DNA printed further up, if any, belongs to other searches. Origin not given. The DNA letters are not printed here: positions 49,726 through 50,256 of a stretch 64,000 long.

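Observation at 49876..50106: Phage-encoded CsrA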

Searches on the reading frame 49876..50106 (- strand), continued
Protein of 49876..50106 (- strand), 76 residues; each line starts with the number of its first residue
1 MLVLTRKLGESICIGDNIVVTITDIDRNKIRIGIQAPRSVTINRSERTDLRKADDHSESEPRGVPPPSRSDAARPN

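Call 65: find_encoding_contigs(protein=P0011, flank=3000, max_places=2)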
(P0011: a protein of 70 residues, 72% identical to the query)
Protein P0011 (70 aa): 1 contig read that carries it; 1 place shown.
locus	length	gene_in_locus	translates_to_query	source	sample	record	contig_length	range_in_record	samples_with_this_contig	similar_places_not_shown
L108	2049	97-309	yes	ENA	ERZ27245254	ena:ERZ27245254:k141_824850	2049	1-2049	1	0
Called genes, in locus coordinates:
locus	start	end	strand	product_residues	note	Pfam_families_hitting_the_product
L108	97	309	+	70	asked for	PF02599:CsrA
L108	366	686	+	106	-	-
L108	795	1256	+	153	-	-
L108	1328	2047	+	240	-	?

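Call 66: find_encoding_contigs(protein=P0009, flank=3000, max_places=2)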
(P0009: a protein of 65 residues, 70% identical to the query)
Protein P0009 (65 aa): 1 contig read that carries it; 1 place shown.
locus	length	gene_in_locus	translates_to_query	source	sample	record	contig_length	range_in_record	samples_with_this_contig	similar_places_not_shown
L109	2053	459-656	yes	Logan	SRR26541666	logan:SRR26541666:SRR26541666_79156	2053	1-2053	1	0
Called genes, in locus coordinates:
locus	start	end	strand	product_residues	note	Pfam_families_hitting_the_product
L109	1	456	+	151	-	?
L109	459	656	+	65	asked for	PF02599:CsrA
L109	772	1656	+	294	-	PF13392:HNH_3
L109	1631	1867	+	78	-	-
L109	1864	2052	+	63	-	?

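Call 67: find_encoding_contigs(protein=P0055, flank=3000, max_places=2)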
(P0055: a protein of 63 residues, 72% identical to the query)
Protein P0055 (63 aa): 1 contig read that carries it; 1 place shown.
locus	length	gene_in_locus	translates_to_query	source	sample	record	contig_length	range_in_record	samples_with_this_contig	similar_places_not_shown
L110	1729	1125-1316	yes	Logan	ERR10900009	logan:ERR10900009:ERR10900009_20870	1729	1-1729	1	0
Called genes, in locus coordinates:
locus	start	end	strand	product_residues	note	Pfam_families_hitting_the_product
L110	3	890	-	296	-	?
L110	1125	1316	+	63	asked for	PF02599:CsrA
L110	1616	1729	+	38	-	?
